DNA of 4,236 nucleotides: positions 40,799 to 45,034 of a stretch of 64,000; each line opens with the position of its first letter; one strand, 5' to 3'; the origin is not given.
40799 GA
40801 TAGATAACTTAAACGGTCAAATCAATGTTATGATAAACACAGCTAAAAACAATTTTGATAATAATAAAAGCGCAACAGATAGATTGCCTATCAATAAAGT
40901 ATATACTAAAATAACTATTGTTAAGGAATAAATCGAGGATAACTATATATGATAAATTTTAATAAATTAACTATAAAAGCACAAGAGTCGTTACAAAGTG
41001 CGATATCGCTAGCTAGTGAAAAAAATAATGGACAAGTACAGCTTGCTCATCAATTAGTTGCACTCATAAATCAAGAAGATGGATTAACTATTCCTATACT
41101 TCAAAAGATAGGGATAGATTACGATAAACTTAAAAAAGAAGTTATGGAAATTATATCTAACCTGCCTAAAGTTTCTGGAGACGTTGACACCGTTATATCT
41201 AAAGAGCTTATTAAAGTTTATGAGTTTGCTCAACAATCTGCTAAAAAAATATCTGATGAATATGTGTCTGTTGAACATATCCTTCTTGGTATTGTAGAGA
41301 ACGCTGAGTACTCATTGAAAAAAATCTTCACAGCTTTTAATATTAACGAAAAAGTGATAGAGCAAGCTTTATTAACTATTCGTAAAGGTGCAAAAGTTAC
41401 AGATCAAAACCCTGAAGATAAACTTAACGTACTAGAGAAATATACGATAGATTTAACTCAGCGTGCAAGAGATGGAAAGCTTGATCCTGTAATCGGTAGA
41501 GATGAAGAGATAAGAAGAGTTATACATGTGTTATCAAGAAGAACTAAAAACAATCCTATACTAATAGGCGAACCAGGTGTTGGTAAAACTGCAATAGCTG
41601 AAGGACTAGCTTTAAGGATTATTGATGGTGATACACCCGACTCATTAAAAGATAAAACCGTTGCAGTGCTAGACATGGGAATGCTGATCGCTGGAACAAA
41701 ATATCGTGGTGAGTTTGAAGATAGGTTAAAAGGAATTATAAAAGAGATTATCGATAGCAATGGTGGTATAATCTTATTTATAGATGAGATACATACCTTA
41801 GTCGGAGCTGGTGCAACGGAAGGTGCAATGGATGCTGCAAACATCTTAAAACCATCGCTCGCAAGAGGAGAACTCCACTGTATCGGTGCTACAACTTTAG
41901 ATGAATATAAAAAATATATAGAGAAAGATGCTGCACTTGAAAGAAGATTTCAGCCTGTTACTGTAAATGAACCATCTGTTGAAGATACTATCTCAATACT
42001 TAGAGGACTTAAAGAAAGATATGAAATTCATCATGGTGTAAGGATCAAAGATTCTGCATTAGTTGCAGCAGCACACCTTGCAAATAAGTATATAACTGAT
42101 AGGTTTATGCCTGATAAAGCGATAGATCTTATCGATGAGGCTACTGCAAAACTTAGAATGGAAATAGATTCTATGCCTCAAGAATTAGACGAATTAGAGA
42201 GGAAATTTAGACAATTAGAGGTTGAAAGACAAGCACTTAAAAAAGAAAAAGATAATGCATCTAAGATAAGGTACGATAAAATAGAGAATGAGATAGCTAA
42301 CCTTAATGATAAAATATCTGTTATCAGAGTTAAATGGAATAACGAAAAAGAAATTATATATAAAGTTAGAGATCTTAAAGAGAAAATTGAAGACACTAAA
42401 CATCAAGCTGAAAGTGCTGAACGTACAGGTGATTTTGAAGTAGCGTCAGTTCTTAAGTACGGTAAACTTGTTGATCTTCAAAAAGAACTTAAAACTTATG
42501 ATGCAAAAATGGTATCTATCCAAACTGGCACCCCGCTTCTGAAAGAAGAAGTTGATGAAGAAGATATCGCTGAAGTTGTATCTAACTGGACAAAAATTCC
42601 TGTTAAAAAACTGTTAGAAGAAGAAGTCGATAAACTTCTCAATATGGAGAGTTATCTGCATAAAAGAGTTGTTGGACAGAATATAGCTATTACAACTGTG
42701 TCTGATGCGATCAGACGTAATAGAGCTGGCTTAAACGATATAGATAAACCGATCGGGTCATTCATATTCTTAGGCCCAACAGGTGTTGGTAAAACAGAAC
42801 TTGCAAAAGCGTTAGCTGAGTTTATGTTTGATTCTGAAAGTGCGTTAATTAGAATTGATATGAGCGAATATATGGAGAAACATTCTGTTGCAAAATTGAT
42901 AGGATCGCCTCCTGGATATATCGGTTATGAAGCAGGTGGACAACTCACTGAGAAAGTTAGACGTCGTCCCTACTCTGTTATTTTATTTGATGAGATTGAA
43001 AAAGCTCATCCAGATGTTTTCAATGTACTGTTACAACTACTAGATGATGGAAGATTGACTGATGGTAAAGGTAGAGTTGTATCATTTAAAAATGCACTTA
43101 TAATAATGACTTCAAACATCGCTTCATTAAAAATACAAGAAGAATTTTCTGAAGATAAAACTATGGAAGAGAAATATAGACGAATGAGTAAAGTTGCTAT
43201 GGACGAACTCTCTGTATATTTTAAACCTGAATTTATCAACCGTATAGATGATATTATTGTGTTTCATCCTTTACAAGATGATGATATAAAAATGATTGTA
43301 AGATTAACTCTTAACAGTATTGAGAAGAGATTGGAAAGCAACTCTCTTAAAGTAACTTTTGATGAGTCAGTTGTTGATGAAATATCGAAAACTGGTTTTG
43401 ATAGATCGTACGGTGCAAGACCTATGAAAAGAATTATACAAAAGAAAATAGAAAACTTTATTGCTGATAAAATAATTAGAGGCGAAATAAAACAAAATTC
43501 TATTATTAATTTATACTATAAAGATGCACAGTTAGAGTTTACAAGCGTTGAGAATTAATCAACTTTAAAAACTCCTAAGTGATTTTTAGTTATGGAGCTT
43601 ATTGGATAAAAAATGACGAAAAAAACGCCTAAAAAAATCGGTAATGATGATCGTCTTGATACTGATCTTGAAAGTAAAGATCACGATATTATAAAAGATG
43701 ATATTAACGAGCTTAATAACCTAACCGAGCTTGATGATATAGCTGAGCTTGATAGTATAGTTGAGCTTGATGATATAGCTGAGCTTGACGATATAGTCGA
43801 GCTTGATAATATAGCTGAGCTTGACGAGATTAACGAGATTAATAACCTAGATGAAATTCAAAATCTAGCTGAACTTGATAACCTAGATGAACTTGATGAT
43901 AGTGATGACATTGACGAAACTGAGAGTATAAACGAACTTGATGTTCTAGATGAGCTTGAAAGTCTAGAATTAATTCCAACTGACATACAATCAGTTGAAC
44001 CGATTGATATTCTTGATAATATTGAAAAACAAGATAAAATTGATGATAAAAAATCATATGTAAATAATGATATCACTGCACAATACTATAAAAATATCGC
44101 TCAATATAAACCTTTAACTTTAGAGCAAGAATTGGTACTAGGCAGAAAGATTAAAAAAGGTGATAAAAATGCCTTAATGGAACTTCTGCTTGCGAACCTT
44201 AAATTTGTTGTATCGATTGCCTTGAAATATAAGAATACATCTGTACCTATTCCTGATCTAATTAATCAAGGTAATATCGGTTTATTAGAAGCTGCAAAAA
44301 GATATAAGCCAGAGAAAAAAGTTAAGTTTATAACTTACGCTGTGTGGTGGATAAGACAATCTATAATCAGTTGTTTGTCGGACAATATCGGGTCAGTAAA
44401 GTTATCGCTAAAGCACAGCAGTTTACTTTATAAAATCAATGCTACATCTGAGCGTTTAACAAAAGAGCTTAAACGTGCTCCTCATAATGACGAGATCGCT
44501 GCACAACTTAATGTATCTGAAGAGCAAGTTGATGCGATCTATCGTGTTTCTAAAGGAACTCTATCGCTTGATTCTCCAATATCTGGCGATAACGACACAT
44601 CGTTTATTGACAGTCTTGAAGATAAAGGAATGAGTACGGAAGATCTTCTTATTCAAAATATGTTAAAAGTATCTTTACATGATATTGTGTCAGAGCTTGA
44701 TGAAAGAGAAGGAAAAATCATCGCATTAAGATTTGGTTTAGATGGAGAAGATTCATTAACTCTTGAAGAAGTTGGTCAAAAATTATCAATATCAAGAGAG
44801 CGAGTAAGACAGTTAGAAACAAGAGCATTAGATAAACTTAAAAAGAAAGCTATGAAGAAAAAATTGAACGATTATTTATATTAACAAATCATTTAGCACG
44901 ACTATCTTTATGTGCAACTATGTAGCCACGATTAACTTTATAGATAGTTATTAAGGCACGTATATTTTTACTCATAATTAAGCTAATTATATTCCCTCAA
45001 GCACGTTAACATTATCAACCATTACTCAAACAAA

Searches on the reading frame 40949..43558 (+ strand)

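Call 43: search_protein_families(library=pfam, proteins=[window:40949-43558:+], max_evalue=0.01)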
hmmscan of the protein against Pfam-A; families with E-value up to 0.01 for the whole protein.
window:40949-43558:+ (869 aa): 27 families (the best 25 are shown)
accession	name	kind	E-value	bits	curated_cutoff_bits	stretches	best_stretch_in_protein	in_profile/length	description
PF07724.20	AAA_2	-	8.1e-72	241.1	27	1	600-769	1-166/166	AAA domain (Cdc48 subfamily)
PF17871.7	AAA_lid_9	-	1.1e-34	118.9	22.8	1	343-444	1-102/104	AAA lid domain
PF10431.15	ClpB_D2-small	-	8.7e-24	83.8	21.9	1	775-853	1-79/81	C-terminal, D2-small domain, of ClpB protein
PF00004.35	AAA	-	3.2e-23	83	21.2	2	204-317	2-110/131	ATPase family associated with various cellular activities (AAA)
PF02861.25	Clp_N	-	6.1e-19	68.4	20.7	2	20-69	3-52/53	Clp amino terminal domain, pathogenicity island component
PF07728.20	AAA_5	-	1.7e-18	67.4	22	1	605-731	2-129/139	AAA domain (dynein-related subfamily)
PF13401.12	AAA_22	-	6.6e-10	39.8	27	1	604-700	7-110/130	AAA domain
PF00158.32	Sigma54_activat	-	1.2e-09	38.6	20.2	1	603-749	23-165/168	Sigma-54 interaction domain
PF13191.12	AAA_16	-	1.5e-09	39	32.6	1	181-222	2-46/167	AAA ATPase domain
PF20720.3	nSTAND3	-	2.7e-08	34.1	27.2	1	199-226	16-43/155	Novel STAND NTPase 3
PF01695.23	IstB_IS21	-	1.7e-06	28.2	24.1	0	198-225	90-117/238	IstB-like ATP binding protein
PF13173.12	AAA_14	-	6.3e-06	26.7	27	0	606-702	6-89/129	AAA domain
PF12775.13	AAA_7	-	3.7e-05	23.8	25.8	0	604-653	35-84/181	P-loop containing dynein motor region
PF01078.27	Mg_chelatase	-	7.2e-05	22.7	20.3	0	605-648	25-64/207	Magnesium chelatase, subunit ChlI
PF05496.18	RuvB_N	-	0.0002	21.6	27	0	599-626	30-57/159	Holliday junction DNA helicase RuvB P-loop domain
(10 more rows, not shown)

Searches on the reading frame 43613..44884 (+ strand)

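Call 43: search_protein_families(library=pfam, proteins=[window:43613-44884:+], max_evalue=0.01)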
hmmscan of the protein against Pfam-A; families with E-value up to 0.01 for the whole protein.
window:43613-44884:+ (423 aa): 6 families
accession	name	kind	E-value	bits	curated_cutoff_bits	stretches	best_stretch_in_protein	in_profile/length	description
PF04539.22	Sigma70_r3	-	4.2e-20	72.1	25.3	1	271-344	2-76/78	Sigma-70 region 3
PF04545.22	Sigma70_r4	-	2.2e-19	69.1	24.1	1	360-411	3-50/50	Sigma-70, region 4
PF04542.20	Sigma70_r2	-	1.1e-14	54.4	24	1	193-254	3-64/71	Sigma-70 region 2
PF00140.25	Sigma70_r1_2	-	7e-06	26.4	22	1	153-185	1-33/34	Sigma-70 factor, region 1.2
PF08281.18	Sigma70_r4_2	-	0.0017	18.4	25.7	0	354-409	3-54/54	Sigma-70, region 4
PF13413.12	HTH_25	-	0.005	17.1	24.6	0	381-413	10-42/62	Helix-turn-helix domain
